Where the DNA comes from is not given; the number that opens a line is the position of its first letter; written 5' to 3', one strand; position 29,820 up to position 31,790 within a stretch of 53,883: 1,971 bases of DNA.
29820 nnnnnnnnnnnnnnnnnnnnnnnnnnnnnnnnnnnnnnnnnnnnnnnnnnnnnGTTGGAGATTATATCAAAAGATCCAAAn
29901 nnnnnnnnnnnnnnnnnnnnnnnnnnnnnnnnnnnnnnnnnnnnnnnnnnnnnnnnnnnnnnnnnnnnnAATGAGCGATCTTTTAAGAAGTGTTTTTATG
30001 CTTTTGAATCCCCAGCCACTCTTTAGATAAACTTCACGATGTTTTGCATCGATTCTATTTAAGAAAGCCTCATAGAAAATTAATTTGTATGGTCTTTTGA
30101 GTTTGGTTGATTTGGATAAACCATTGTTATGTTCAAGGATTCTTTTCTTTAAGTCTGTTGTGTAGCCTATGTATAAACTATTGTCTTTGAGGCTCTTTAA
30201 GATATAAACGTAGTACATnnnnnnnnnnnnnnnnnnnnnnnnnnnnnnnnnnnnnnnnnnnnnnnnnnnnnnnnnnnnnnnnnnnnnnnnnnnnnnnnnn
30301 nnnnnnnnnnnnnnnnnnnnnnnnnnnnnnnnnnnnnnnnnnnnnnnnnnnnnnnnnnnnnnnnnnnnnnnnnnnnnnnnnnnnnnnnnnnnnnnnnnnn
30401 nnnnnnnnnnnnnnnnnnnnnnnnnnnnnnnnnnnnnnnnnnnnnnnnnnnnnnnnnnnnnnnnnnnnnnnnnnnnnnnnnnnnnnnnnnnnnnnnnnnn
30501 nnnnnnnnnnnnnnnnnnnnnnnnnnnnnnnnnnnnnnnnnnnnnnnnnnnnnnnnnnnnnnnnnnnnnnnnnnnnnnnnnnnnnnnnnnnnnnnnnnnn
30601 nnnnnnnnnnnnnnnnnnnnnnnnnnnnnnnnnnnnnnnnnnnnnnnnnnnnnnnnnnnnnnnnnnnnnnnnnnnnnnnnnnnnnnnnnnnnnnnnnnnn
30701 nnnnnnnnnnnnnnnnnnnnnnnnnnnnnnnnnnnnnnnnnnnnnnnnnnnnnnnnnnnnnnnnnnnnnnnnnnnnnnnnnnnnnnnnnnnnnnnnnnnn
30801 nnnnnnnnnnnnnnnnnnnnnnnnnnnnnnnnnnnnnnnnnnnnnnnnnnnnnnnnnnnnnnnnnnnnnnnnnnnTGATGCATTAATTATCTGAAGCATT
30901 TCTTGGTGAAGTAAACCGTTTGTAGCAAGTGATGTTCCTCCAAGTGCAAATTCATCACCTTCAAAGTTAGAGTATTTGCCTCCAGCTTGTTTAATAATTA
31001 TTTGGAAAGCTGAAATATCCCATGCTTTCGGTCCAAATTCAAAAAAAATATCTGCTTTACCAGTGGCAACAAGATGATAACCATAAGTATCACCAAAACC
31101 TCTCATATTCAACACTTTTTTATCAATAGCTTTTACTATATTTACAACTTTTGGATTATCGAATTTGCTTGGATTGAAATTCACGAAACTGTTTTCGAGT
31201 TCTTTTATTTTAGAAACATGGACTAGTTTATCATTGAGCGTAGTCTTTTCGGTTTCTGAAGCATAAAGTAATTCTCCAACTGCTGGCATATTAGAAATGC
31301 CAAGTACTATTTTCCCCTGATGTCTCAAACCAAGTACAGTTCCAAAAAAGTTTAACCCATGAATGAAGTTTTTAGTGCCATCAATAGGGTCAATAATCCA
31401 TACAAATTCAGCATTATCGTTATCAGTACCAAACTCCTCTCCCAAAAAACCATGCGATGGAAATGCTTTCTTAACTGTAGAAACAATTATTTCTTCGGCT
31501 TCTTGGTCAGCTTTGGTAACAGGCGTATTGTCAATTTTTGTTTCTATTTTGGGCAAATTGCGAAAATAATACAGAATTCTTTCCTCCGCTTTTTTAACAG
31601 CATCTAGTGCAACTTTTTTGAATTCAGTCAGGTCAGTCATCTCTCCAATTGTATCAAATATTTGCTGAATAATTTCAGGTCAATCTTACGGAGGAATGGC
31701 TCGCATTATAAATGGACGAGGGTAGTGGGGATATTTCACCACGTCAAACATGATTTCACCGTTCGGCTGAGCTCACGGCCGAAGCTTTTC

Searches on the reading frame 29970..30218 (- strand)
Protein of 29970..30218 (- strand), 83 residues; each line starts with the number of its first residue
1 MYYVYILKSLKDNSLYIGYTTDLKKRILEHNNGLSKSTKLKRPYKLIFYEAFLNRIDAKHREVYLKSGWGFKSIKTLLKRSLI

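Call 6: search_protein_families(library=pfam, proteins=[window:29970-30218:-], max_evalue=0.01)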
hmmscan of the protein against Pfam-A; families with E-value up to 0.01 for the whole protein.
window:29970-30218:- (83 aa): 2 families
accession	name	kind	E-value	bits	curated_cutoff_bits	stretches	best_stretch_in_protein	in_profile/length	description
PF01541.30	GIY-YIG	-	8.7e-16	58.4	22.6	1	1-67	1-70/78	GIY-YIG catalytic domain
PF10544.15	T5orf172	-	0.00019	22.3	20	1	3-53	2-51/101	T5orf172 domain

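Call 38: search_protein_families(library=ncbifam, proteins=[window:29970-30218:-], max_evalue=0.01)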
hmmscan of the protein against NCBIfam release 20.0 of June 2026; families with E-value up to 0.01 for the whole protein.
window:29970-30218:- (83 aa): 3 families
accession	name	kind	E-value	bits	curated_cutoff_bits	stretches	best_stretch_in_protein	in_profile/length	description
TIGR01453.1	grpIintron_endo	subfamily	0.0002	21.5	56.05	1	4-39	4-39/215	group I intron endonuclease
NF005906.0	PRK07883.1-4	equivalog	0.0023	16.3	495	1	4-41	218-256/563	DEDD exonuclease domain-containing protein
NF005905.0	PRK07883.1-3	equivalog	0.0029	16.3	508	1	4-41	229-266/581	DEDD exonuclease domain-containing protein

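Call 103: find_homologous_proteins(query=window:29970-30218:-)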
Query window:29970-30218:- (83 aa): 910 proteins with E <= 0.001 among 913 candidates; the best 120 are listed.
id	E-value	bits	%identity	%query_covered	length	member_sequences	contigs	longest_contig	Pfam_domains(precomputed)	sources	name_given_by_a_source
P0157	1.7e-46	173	100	100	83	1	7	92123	PF01541.31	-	-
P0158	1.6e-39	151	88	99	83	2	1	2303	PF01541.31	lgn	-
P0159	9.8e-39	148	83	100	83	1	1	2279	PF01541.31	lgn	-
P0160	1.4e-38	148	85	99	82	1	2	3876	PF01541.31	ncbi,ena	ncbi:MAG: GIY-YIG nuclease family protein [Patescibacteria group bacterium]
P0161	3.1e-38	147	81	100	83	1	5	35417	PF01541.31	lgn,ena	-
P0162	4.3e-38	146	87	99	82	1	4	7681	PF01541.31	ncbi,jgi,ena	-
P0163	4.3e-38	146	83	100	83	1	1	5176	PF01541.31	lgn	-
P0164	4.5e-38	146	84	99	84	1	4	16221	PF01541.31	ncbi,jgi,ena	-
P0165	5.2e-38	146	84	99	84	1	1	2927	PF01541.31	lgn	-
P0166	5.7e-38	146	85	99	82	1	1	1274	PF01541.31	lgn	-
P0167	6.8e-38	146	85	99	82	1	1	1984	PF10544.16,PF01541.31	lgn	-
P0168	1.1e-37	145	83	99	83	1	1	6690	PF01541.31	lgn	-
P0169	1.1e-37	145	80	100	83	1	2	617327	PF01541.31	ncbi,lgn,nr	ncbi:MAG: GIY-YIG nuclease family protein [Candidatus Levybacteria bacterium]|nr:GIY-YIG nuclease fa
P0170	1.3e-37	145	84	99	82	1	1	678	PF01541.31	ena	-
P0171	1.5e-37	145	85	99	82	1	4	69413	PF01541.31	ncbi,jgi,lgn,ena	-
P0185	2.6e-36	141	83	99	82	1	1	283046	PF01541.31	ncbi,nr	ncbi:GIY-YIG nuclease family protein [Candidatus Daviesbacteria bacterium]|nr:GIY-YIG nuclease famil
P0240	7.9e-32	126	76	100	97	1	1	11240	PF01541.31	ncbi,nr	ncbi:MAG TPA: hypothetical protein DEA46_04755 [Candidatus Moranbacteria bacterium]|nr:hypothetical 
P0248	1.4e-31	126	73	99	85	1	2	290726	PF01541.31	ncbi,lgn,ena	-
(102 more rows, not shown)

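Call 104: find_encoding_contigs(protein=P0169, flank=1200, max_places=3)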
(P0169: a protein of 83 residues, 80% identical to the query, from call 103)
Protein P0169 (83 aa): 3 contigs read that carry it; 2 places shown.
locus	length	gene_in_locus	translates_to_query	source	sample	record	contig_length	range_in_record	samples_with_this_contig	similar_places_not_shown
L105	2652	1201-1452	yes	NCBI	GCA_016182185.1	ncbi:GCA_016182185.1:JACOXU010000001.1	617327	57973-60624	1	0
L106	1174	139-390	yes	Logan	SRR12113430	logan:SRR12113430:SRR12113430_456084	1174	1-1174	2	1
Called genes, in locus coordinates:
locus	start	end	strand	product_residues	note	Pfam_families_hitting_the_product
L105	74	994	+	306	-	PF03741:TerC, PF04332:DUF475, PF03741:TerC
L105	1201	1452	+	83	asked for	PF01541:GIY-YIG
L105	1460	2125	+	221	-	PF01694:Rhomboid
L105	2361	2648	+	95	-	PF01541:GIY-YIG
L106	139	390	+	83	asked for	PF01541:GIY-YIG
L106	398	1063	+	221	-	PF01694:Rhomboid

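Call 105: find_encoding_contigs(protein=P0185, flank=1200, max_places=3)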
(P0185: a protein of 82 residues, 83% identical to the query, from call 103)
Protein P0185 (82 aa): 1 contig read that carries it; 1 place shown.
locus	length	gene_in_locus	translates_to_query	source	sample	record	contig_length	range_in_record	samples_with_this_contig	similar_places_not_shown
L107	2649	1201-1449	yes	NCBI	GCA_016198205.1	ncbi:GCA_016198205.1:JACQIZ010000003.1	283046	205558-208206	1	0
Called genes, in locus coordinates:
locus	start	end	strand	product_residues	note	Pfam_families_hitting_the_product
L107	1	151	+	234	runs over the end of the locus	PF18912:DZR_2 (weak), PF00156:Pribosyltran (weak)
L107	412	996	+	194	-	-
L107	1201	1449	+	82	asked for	PF01541:GIY-YIG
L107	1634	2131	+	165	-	-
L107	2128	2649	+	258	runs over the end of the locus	PF00459:Inositol_P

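Call 106: find_encoding_contigs(protein=P0240, flank=1200, max_places=3)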
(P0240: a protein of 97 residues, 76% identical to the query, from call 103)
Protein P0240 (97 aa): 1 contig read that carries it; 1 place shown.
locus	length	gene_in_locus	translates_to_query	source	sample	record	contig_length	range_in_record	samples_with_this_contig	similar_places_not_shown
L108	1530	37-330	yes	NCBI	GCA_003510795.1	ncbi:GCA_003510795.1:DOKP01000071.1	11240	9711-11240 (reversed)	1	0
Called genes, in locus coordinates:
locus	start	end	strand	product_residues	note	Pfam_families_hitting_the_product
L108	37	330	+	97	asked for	PF01541:GIY-YIG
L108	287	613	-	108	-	-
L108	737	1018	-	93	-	-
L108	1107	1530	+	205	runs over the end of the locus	PF23457:LysM2_NFP (faint), PF23472:LysM2_CERK1_LYK3_4_5 (faint), PF23473:LysM3_LYK4_5 (faint), PF01476:LysM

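Call 107: find_encoding_contigs(protein=P0248, flank=1200, max_places=3)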
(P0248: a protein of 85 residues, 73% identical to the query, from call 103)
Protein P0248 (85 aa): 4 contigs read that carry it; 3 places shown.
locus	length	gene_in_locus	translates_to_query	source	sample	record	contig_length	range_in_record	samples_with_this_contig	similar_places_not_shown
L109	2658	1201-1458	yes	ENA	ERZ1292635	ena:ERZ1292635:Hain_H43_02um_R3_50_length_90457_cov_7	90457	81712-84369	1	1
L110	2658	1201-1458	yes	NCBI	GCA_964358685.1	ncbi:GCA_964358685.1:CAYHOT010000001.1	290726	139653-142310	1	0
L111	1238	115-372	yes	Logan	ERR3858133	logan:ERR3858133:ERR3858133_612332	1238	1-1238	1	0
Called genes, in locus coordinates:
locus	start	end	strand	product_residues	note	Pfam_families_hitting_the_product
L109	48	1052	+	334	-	PF14528:LAGLIDADG_3 (faint)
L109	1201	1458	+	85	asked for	PF01541:GIY-YIG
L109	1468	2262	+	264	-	PF02481:DNA_processg_A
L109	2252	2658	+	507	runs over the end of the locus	PF13541:ChlI, PF00493:MCM (faint), PF00158:Sigma54_activat (faint), PF01078:Mg_chelatase, PF07728:AAA_5 (faint), PF13335:Mg_chelatase_C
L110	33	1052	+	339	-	PF14528:LAGLIDADG_3 (faint)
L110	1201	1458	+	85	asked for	PF01541:GIY-YIG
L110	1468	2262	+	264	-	PF02481:DNA_processg_A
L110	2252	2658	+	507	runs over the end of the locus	PF13541:ChlI, PF00493:MCM (faint), PF00158:Sigma54_activat (faint), PF01078:Mg_chelatase, PF07728:AAA_5 (faint), PF13335:Mg_chelatase_C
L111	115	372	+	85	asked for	PF01541:GIY-YIG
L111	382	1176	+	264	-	PF02481:DNA_processg_A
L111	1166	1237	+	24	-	?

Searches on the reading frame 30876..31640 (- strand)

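Call 6: search_protein_families(library=pfam, proteins=[window:30876-31640:-], max_evalue=0.01)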
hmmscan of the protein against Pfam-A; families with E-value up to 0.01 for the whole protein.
window:30876-31640:- (255 aa): 1 family
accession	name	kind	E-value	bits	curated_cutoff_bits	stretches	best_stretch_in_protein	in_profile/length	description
PF00459.30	Inositol_P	-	2.6e-51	175.1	27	1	3-246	1-260/271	Inositol monophosphatase family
